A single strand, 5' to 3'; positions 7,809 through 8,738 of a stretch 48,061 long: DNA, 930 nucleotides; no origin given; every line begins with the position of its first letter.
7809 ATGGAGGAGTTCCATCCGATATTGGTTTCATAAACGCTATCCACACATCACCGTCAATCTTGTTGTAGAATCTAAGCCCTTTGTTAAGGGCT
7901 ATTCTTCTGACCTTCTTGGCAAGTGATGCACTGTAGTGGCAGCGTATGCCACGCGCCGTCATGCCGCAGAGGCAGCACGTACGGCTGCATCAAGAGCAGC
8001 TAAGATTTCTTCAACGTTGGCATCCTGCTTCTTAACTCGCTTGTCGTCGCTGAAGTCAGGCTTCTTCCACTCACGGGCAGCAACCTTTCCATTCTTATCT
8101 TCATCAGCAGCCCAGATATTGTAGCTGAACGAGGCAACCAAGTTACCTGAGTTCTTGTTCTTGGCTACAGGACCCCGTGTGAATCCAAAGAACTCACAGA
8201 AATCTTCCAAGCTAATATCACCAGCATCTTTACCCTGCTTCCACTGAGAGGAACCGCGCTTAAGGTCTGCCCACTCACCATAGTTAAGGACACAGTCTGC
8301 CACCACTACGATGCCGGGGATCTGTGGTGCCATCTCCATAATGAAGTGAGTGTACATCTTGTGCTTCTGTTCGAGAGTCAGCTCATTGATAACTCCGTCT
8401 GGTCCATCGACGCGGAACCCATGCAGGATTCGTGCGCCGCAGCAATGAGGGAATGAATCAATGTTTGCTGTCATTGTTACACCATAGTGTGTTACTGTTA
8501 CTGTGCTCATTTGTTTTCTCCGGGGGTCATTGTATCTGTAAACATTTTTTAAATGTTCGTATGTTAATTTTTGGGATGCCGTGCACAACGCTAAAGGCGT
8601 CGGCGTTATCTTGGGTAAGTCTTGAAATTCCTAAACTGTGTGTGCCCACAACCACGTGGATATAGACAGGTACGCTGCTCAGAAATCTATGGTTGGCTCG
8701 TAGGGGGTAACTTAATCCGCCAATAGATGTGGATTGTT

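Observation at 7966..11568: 59-nt perfect direct repeat gives two unrelated proteins an identical 20-aa C-terminal helix and brackets a 3.5-kb cassette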

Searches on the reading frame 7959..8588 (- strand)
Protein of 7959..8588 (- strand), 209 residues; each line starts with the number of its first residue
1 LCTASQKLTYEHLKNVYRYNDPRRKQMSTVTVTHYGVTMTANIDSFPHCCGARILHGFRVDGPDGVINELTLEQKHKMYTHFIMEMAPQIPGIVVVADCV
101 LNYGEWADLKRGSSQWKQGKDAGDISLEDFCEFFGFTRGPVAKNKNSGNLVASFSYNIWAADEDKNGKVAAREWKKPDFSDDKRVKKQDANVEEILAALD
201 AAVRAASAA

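Call 6: search_protein_families(library=pfam, proteins=[window:7959-8588:-], max_evalue=0.01)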
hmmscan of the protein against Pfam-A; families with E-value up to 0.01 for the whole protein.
window:7959-8588:- (209 aa): 0 families

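Call 11: find_related_loci(query=window:7959-8510:-, collection=viral_contigs, flank=8000)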
Query window:7959-8510:- (183 aa) in viral_contigs; peptide patterns used: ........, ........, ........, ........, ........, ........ (x = any residue, [..] = any of these).
No stretch of DNA in the collection matches any of the patterns.

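Call 12: find_homologous_proteins(query=window:7959-8510:-, max_evalue=0.01)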
Query window:7959-8510:- (183 aa): 13 proteins with E <= 0.01 among 636 candidates.
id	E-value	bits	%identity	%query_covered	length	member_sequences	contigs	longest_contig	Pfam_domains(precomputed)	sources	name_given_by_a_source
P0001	4.4e-121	419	100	100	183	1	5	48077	-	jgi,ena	-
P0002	3.0e-47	179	49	97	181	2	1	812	-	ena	-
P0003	4.7e-47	178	51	98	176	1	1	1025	-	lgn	-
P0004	2.6e-46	176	51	99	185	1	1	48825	-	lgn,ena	-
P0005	1.3e-44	170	49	95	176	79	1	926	-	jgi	jgi:hypothetical protein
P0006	4.4e-43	165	46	97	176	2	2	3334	-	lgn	-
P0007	1.2e-42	164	46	96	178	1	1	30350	-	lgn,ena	-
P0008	1.8e-42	163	44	97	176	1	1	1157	-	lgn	-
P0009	5.6e-42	161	46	99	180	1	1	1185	-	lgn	-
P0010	4.4e-41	159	46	97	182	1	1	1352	-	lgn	-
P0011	6.5e-40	155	45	96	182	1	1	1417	-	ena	-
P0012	6.0e-37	145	42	97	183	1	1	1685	-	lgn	-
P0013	1.6e-27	114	39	98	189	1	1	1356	-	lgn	-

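Call 14: find_encoding_contigs(protein=P0004, flank=10000, max_places=3)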
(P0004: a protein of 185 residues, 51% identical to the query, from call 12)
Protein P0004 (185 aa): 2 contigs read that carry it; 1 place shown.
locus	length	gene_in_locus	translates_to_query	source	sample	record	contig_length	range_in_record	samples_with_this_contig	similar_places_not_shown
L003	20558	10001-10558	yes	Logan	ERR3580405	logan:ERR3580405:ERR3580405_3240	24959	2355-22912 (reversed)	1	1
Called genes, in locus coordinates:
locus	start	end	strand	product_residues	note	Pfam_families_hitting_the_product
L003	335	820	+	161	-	-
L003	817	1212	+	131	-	-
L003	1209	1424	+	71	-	-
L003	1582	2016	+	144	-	-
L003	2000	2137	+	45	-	-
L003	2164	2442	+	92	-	-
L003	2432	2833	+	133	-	-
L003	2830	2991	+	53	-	-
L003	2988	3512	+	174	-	PF07486:Hydrolase_2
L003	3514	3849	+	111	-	-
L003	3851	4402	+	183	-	-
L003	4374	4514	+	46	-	-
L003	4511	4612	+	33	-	-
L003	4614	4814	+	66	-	-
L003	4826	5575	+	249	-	PF14395:COOH-NH2_lig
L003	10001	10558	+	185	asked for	-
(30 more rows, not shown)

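Call 15: find_encoding_contigs(protein=P0007, flank=10000, max_places=3)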
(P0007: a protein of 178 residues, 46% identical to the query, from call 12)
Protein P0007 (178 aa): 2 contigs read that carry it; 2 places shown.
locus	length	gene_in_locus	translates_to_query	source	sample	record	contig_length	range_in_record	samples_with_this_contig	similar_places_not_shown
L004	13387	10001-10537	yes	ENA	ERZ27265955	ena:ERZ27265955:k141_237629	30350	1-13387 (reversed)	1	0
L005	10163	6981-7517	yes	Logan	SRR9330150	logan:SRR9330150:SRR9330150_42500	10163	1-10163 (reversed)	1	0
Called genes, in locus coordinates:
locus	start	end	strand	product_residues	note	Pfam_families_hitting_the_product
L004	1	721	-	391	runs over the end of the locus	PF18454:Mtd_N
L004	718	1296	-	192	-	-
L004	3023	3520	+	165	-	-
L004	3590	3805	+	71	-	-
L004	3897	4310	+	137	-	-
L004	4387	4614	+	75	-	-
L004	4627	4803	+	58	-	-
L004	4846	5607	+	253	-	PF14395:COOH-NH2_lig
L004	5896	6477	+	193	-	-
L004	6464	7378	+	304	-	PF12224:Amidoligase_2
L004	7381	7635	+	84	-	-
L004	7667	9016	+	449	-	PF13522:GATase_6, PF13537:GATase_7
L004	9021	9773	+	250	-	PF08443:RimK (weak)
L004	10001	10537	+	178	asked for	-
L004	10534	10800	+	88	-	-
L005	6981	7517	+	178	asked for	-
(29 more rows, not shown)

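Call 16: find_encoding_contigs(protein=P0001, flank=10000, max_places=6)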
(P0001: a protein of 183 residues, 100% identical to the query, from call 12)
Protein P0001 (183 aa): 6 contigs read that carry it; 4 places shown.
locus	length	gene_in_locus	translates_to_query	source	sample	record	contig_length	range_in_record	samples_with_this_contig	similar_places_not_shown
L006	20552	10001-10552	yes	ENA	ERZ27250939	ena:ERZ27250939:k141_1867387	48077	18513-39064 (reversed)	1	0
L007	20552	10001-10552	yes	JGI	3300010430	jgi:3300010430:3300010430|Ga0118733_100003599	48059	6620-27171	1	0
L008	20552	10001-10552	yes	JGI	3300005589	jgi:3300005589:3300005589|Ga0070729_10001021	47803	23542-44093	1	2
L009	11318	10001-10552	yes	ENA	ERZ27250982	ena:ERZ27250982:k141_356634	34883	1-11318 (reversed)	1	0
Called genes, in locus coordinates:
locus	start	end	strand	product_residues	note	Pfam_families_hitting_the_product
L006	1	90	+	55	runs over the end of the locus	-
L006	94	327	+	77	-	-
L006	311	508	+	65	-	-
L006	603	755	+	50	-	-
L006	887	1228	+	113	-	-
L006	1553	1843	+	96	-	-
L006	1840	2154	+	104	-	-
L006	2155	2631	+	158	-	PF07486:Hydrolase_2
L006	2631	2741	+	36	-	-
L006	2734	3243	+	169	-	-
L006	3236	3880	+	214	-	-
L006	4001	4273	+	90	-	-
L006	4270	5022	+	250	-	PF14395:COOH-NH2_lig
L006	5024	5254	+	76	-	-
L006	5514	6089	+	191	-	-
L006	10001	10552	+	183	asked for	-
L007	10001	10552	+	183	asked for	-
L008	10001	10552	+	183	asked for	-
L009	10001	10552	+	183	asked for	-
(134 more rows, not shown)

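Call 25: find_related_loci(query=A1, collection=viral_contigs, flank=7000)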
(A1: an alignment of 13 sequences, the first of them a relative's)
Query A1 (183 aa) in viral_contigs; peptide patterns used: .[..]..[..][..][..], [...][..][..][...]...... (x = any residue, [..] = any of these).
169 stretches matched a pattern; 2 encode a relative of the query (tblastn E <= 1e-3); 2 distinct loci.
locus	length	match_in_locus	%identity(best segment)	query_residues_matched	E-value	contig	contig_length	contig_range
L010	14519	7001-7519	50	1-174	1e-48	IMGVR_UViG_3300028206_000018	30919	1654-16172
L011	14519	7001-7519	47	1-174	6e-45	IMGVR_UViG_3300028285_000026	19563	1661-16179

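Call 26: find_related_loci(query=A1, collection=metagenome_contigs, flank=7000)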
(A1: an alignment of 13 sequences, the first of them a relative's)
Query A1 (183 aa) in metagenome_contigs; peptide patterns used: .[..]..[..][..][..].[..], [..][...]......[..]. (x = any residue, [..] = any of these).
245 stretches matched a pattern; 12 encode a relative of the query (tblastn E <= 1e-3); 12 distinct loci.
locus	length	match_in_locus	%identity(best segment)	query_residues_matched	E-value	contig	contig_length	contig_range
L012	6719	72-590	49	1-174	3e-52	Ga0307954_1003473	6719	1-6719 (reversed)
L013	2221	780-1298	50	1-174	1e-49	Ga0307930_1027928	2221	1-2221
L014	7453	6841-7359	49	1-174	2e-47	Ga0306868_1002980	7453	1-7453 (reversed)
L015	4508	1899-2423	48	1-174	5e-47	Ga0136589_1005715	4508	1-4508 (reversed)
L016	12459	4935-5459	47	1-174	6e-47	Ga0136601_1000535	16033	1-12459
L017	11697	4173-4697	47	1-174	6e-47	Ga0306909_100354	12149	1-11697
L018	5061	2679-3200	49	1-174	1e-46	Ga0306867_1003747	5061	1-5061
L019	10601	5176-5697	47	1-174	8e-46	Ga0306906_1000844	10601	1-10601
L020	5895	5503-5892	53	1-132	1e-42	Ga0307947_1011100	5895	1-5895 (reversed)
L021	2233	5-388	49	48-174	1e-36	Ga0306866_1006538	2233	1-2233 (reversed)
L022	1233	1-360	48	56-174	4e-27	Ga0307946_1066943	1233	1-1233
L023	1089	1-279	51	83-174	7e-19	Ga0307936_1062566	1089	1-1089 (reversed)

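Call 32: predict_structure(alignment_id=A1)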
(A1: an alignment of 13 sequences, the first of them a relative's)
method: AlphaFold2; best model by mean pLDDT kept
length: 183 residues; sequences in the alignment: 13
mean_pLDDT: 79.0   pTM: 0.71
mean pLDDT of the five models: 79.0, 77.7, 77.6, 75.1, 73.5
residues with pLDDT >= 90: 60; 70-90: 86; 50-70: 13; < 50: 24
segments of 3 or more residues with pLDDT < 50: 79-97, 160-163
pLDDT, mean of each block of 10 residues (from residue 1): 92 90 86 82 86 95 91 66 42 52 91 86 85 77 78 76 63 87 71
secondary structure, 60 per line:
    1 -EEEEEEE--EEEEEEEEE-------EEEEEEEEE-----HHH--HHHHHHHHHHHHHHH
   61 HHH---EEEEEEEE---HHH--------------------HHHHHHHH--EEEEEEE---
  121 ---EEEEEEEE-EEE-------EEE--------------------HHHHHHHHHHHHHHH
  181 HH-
elements in order: E2-8 E11-19 E27-35 H46-63 E67-74 H101-108 E111-117 E124-131 E133-135 E143-145 H166-182

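Call 34: search_protein_families(library=phrogs, proteins=[window:7959-8510:-], max_evalue=0.001)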
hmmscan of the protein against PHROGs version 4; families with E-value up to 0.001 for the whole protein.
window:7959-8510:- (183 aa): 0 families

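Call 35: fold_search(model_id=the predicted structure, library=pdb)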
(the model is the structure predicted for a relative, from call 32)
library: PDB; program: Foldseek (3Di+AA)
matches with E <= 10: 559; with E <= 0.001: 0
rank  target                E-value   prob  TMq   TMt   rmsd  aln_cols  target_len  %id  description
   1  2r7h_B                6.2e-03  1.00  0.40  0.45   3.8       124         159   12  CRYSTAL STRUCTURE OF A putative acetyltransferase of the GNAT family (DDE_3044) FROM DESULFOVIBRIO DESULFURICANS SUBSP (released 2007-09-25)
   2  4jwp_A                6.2e-03  1.00  0.38  0.41   4.4       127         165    9  Crystal structure of Ribosomal-protein-alanine N-acetyltransferase from Brucella melitensis in complex with Acetyl CoA (released 2013-05-01)
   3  2bsw                  6.6e-03  0.99  0.35  0.42   4.5       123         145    7  Crystal structure of a glyphosate-N-acetyltransferase obtained by DNA shuffling. (released 2005-06-08)
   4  5wph_D                7.9e-03  0.99  0.37  0.38   6.8       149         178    8  Crystal structure of ArsN, N-acetyltransferase with substrate AST from Pseudomonas putida KT2440 (released 2018-10-10)
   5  9igl_D                1.0e-02  0.99  0.36  0.38   4.7       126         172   10  Crystal structure of P. syringae phosphinothricin acetyltransferase PSPTO_3321 in complex with L-phosphinothricin (released 2025-03-12)
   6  5dwn_A                1.1e-02  0.98  0.37  0.37   7.1       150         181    9  Crystal structure of Phosphinothricin N-acetyltransferase from Brucella ovis in complex with AcetylCoA <structure_deta (released 2015-10-28)
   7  7rb3_A                1.1e-02  1.00  0.38  0.46   3.9       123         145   10  Cryo-EM structure of human binary NatC complex with a Bisubstrate inhibitor (released 2023-01-11)
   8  3fnc_B                1.1e-02  0.97  0.35  0.39   5.6       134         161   13  Crystal structure of a putative acetyltransferase from Listeria innocua (released 2009-01-27)
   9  4pv6_B                1.5e-02  1.00  0.39  0.46   3.8       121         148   10  Crystal Structure Analysis of Ard1 from Thermoplasma volcanium (released 2015-01-21)
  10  3igr_A                1.6e-02  0.97  0.37  0.37   5.0       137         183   12  The Crystal Structure of Ribosomal-protein-S5-alanine Acetyltransferase from Vibrio fischeri to 2.0A (released 2009-09-01)
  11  5wph_A                1.9e-02  0.96  0.36  0.36   6.2       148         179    9  Crystal structure of ArsN, N-acetyltransferase with substrate AST from Pseudomonas putida KT2440 (released 2018-10-10)
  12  9fpz_2                2.0e-02  0.99  0.38  0.41   4.4       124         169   11  Human NatA-MAP2 80S ribosome complex (released 2024-07-03)
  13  1tiq_B                2.2e-02  0.94  0.35  0.37   5.1       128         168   10  Crystal Structure of an Acetyltransferase (PaiA) in complex with CoA and DTT from Bacillus subtilis, Northeast Structu (released 2004-07-13)
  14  9igl_C                2.7e-02  0.97  0.36  0.37   4.7       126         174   10  Crystal structure of P. syringae phosphinothricin acetyltransferase PSPTO_3321 in complex with L-phosphinothricin (released 2025-03-12)
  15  5dwn_B                2.8e-02  0.95  0.38  0.38   7.2       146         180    8  Crystal structure of Phosphinothricin N-acetyltransferase from Brucella ovis in complex with AcetylCoA <structure_deta (released 2015-10-28)
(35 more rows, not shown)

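Call 36: search_dna_similar(query=window:7959-8510:-, collection=phages, mode=protein, max_evalue=0.001, max_rows=40)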
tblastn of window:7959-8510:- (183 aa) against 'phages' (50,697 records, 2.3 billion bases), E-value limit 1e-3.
No match.

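Call 58: find_related_loci(query=A1, collection=genome_contigs, flank=7000)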
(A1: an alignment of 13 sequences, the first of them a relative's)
Query A1 (183 aa) in genome_contigs; peptide patterns used: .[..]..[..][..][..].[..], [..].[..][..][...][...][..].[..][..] (x = any residue, [..] = any of these).
121 stretches matched a pattern, but none encodes a relative of the query by tblastn (E <= 1e-3).

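Call 74: search_protein_representatives(alignment_id=A1)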
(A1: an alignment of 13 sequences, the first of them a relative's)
Query: 13 sequences, 182 profile positions. Proteins with E-value up to 0.001 (for the whole library): 27; up to 1e-10: 14; up to 1e-30: 6. The best 27 are listed.
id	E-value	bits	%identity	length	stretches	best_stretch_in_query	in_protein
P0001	6.9e-77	273.5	-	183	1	1-181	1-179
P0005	1.3e-75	269.3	-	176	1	1-179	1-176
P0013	3.0e-67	242.1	-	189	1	1-181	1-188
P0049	2.5e-53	196.7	-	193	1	1-180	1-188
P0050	6.7e-52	192.0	-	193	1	3-181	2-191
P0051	7.9e-46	172.2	-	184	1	1-181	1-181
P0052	4.2e-27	111.2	-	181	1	1-180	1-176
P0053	2.4e-22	95.7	-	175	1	5-181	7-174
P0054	1.4e-16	76.9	-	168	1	4-180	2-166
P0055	3.9e-16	75.5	-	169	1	1-179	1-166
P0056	1.1e-15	74.0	-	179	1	4-178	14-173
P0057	1.4e-15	73.7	-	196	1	4-141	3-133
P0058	1.1e-14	70.8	-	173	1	4-176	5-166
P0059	5.3e-12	62.0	-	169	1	3-150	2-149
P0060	3.5e-10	56.1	-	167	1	4-179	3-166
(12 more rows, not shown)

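Call 76: find_encoding_contigs(protein=P0057, flank=7000, max_places=1)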
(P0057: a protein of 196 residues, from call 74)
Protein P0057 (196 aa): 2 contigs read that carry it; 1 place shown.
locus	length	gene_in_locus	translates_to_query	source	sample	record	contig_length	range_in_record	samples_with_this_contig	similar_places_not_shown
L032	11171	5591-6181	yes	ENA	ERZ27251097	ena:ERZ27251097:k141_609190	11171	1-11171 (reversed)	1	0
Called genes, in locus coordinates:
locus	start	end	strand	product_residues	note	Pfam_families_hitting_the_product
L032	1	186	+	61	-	?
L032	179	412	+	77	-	-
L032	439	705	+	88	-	-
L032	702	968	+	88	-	-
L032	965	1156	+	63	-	-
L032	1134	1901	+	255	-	PF14395:COOH-NH2_lig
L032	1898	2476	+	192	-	-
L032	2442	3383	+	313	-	PF12224:Amidoligase_2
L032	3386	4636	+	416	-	PF13522:GATase_6, PF13537:GATase_7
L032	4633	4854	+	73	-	-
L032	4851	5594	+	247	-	-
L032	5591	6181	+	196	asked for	-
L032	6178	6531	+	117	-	PF06094:GGACT, PF21986:AH_C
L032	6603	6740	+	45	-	-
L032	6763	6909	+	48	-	-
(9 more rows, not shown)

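Call 77: find_encoding_contigs(protein=P0054, flank=7000, max_places=1)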
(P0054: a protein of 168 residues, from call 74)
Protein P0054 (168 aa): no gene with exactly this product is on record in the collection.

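Call 78: find_encoding_contigs(protein=P0053, flank=7000, max_places=1)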
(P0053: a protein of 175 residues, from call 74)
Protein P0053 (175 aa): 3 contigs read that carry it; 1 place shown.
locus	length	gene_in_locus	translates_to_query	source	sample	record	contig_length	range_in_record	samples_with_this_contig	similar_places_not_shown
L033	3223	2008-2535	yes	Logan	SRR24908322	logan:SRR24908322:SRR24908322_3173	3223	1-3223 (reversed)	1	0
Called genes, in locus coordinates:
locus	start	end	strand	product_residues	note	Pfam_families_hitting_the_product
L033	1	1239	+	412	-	?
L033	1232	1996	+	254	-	-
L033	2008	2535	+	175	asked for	-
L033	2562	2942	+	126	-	PF06094:GGACT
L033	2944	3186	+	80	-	-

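Call 79: find_encoding_contigs(protein=P0060, flank=7000, max_places=1)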
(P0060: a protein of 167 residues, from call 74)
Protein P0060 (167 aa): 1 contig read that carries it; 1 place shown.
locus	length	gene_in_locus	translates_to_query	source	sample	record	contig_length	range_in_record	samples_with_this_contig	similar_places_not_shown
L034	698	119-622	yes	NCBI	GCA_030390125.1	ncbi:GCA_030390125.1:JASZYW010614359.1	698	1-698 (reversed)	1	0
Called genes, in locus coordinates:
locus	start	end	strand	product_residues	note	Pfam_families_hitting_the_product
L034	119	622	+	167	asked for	-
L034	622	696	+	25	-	?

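Call 83: search_solved_structures(query=A1, max_evalue=10)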
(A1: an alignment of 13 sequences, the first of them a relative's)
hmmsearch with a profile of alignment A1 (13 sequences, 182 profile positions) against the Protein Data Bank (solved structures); distinct sequences matched with E-value up to 10: 1.
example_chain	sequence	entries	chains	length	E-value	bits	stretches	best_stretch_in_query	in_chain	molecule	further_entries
7bde_A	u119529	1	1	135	0.85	12.4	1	118-159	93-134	Isoform 2 of B-cell lymphoma 6 protein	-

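Call 85: fold_search(model_id=the predicted structure, library=viral)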
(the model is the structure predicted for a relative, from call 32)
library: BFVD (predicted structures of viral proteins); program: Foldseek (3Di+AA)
matches with E <= 10: 609; with E <= 0.001: 1
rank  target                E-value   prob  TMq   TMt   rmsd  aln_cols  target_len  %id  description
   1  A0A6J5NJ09            6.5e-04  0.97  0.28  0.29  11.7       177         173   13  RimL Acetyltransferases, including N-acetylases of ribosomal proteins [uncultured Caudovirales phage]
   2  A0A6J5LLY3            1.6e-03  1.00  0.35  0.61   7.2       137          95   17  Uncharacterized protein [uncultured Caudovirales phage]
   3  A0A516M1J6            2.5e-03  1.00  0.38  0.54   4.3       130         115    8  (no name in the UniProt tables at hand)
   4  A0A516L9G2            2.6e-03  1.00  0.36  0.38  10.8       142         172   18  (no name in the UniProt tables at hand)
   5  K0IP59                3.2e-03  1.00  0.37  0.48   6.6       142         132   14  Uncharacterized protein [Pseudomonas phage UFV-P2]
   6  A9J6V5                3.2e-03  0.99  0.33  0.28   7.1       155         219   16  Uncharacterized protein [Pseudomonas phage LUZ24]
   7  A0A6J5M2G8            5.8e-03  0.99  0.35  0.50   4.8       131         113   13  Uncharacterized protein [uncultured Caudovirales phage]
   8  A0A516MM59            6.2e-03  0.99  0.36  0.42   4.2       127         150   11  (no name in the UniProt tables at hand)
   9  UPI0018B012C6         9.4e-03  0.99  0.34  0.58   4.1       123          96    9  (no name look-up for this kind of identifier)
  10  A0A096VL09            1.0e-02  0.99  0.37  0.53   4.5       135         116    6  Gp42 [Synechococcus phage S-CBP2]
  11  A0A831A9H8            1.1e-02  1.00  0.38  0.50   4.6       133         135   11  (no name in the UniProt tables at hand)
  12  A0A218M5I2            1.1e-02  0.77  0.30  0.30   9.5       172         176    9  Acetyltransferase domain protein [Arthrobacter phage Niktson]
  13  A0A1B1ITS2            1.1e-02  0.98  0.36  0.41   5.4       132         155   11  (no name in the UniProt tables at hand)
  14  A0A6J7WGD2            1.2e-02  0.97  0.31  0.39   4.9       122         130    5  Uncharacterized protein [uncultured Caudovirales phage]
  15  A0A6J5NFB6            1.5e-02  0.97  0.32  0.40   4.3       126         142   10  Uncharacterized protein [uncultured Caudovirales phage]
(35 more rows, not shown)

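Call 100: find_related_loci(query=P0054, collection=viral_contigs, flank=7000)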
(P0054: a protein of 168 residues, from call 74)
Query P0054 (168 aa) in viral_contigs; peptide patterns used: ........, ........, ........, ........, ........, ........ (x = any residue, [..] = any of these).
8 stretches matched a pattern, but none encodes a relative of the query by tblastn (E <= 1e-3).

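Call 101: find_related_loci(query=P0053, collection=viral_contigs, flank=7000)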
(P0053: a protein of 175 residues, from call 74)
Query P0053 (175 aa) in viral_contigs; peptide patterns used: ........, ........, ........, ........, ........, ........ (x = any residue, [..] = any of these).
22 stretches matched a pattern, but none encodes a relative of the query by tblastn (E <= 1e-3).
